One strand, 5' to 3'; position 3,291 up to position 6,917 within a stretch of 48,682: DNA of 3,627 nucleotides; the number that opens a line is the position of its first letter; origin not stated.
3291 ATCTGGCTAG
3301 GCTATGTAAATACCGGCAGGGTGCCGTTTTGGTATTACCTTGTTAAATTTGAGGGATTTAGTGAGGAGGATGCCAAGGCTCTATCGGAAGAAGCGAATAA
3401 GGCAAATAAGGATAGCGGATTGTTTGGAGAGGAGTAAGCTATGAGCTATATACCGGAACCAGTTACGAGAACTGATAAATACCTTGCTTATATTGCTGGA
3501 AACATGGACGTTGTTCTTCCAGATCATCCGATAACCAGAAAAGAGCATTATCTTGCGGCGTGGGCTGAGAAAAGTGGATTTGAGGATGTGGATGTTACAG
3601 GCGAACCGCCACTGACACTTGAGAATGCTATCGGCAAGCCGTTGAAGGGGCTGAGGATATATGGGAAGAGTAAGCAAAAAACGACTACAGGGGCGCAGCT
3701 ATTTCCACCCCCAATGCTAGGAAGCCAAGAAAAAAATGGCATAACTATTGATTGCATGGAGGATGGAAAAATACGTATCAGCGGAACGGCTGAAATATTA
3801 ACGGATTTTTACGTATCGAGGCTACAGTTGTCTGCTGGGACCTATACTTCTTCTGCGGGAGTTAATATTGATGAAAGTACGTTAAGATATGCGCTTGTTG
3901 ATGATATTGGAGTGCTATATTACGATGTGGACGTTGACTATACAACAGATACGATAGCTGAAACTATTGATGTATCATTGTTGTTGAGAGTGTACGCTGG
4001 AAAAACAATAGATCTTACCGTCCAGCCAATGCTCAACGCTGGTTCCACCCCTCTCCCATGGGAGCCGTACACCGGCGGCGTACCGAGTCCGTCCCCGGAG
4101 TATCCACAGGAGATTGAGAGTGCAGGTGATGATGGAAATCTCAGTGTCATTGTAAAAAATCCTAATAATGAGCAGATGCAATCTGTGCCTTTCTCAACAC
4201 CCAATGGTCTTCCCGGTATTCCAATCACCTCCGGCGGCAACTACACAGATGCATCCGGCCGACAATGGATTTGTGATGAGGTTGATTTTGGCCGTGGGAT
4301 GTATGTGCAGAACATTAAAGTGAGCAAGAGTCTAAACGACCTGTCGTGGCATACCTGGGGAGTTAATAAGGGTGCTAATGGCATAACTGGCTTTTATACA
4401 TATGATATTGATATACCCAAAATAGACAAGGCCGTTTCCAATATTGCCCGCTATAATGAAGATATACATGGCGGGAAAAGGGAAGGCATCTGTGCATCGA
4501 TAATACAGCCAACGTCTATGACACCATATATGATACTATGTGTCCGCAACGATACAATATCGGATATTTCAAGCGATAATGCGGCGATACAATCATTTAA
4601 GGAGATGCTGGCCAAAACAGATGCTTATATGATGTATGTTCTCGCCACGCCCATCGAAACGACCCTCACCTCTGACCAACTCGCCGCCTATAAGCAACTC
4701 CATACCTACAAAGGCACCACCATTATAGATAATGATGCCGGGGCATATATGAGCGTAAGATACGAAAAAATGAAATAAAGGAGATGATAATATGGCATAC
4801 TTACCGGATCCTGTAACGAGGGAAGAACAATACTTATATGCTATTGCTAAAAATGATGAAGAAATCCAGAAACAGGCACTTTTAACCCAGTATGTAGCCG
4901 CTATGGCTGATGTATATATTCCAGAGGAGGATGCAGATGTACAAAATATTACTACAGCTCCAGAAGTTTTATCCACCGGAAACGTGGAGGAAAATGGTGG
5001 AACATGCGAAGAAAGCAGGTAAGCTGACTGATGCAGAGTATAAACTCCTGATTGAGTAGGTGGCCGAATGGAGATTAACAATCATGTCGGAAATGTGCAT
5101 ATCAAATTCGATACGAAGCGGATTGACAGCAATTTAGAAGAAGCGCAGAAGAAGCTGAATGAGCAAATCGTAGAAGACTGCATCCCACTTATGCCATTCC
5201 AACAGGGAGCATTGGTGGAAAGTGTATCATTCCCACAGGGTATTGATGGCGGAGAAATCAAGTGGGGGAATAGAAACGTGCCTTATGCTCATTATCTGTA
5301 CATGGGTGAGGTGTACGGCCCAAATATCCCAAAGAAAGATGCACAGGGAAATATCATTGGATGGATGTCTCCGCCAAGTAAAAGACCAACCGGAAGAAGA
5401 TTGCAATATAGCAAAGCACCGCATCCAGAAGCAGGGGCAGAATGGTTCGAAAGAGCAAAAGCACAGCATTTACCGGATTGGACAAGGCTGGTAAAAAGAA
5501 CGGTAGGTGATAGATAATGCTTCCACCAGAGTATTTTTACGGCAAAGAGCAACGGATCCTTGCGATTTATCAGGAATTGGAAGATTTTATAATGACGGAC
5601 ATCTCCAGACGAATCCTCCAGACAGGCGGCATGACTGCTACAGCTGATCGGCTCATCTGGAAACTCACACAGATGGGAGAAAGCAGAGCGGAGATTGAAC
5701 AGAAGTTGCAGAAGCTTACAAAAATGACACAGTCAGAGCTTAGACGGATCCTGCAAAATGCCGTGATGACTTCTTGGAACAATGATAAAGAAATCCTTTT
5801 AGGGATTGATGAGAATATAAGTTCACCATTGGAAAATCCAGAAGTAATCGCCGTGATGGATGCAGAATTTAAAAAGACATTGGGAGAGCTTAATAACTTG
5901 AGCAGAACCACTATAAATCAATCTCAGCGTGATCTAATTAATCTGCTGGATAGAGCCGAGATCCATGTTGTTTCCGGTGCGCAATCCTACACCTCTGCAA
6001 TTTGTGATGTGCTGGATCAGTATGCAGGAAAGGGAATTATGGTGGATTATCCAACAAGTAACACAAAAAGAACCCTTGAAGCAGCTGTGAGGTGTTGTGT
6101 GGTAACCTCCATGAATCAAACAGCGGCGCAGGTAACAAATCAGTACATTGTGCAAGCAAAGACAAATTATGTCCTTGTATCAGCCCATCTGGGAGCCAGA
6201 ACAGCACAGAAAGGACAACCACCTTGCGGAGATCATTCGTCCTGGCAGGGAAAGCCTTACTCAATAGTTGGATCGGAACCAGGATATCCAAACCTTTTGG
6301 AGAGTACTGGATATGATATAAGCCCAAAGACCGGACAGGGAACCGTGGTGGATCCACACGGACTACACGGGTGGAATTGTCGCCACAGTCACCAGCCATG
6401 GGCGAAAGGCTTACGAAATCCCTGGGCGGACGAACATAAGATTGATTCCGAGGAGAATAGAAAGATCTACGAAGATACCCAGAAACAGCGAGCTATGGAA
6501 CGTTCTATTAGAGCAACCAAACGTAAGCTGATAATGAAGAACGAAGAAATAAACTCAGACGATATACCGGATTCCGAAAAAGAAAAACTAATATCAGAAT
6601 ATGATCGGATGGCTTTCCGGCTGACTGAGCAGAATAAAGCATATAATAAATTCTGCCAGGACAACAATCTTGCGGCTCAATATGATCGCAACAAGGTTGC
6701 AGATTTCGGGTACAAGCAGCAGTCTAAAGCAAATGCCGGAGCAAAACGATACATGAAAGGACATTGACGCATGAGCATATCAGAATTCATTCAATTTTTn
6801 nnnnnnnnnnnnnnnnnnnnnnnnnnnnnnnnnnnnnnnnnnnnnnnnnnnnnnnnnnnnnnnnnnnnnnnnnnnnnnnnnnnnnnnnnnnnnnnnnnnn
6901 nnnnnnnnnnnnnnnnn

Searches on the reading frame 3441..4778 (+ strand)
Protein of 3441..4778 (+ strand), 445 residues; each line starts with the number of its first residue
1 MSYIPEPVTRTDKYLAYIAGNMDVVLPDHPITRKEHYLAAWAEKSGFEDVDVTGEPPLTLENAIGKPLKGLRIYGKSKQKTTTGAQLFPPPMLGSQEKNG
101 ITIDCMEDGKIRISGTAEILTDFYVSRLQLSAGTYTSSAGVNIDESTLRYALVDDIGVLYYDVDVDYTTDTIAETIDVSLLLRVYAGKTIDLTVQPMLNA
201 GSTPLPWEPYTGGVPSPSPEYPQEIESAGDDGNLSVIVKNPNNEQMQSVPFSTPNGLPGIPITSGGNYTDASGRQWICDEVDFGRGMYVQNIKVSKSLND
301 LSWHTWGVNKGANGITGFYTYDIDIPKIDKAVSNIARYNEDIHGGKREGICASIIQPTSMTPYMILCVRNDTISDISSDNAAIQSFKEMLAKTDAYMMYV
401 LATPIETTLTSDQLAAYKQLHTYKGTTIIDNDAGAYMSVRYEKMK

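Call 17: search_protein_families(library=pfam, proteins=[window:3441-4778:+], max_evalue=0.01)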
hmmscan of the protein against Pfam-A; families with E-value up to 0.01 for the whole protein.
window:3441-4778:+ (445 aa): 0 families

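Call 18: search_protein_families(library=phrogs, proteins=[window:3441-4778:+], max_evalue=0.001)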
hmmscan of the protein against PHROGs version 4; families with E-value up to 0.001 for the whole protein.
window:3441-4778:+ (445 aa): 1 family
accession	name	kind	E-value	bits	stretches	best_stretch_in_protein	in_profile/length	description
phrog_35108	-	unknown function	2.3e-05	25.9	1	97-198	8-105/109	-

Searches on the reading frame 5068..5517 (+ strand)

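Call 17: search_protein_families(library=pfam, proteins=[window:5068-5517:+], max_evalue=0.01)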
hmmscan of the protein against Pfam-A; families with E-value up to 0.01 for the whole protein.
window:5068-5517:+ (149 aa): 1 family
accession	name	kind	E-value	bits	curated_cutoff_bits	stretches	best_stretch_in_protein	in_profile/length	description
PF11114.13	Minor_capsid_2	-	1.3e-12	48.2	27.7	1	18-144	14-111/113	Minor capsid protein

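Call 18: search_protein_families(library=phrogs, proteins=[window:5068-5517:+], max_evalue=0.001)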
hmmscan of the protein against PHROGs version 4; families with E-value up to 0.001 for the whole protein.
window:5068-5517:+ (149 aa): 1 family
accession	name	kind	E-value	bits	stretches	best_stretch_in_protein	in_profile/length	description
phrog_556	-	head and packaging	3.7e-26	93.5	1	4-148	41-159/295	minor head protein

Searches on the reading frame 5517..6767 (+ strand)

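Call 17: search_protein_families(library=pfam, proteins=[window:5517-6767:+], max_evalue=0.01)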
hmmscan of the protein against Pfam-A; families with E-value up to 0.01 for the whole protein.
window:5517-6767:+ (416 aa): 1 family
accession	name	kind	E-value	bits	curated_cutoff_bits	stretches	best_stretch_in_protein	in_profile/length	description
PF06152.16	Phage_min_cap2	-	6.3e-73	246.2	26.3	1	3-356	2-344/366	Phage minor capsid protein 2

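Call 18: search_protein_families(library=phrogs, proteins=[window:5517-6767:+], max_evalue=0.001)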
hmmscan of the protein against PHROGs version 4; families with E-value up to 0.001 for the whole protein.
window:5517-6767:+ (416 aa): 2 families
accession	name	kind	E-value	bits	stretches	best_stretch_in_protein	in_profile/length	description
phrog_581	-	head and packaging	2.6e-74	252.3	1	1-409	19-396/564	minor head protein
phrog_12049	-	head and packaging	0.00019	21.2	1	154-337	153-325/745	head morphogenesis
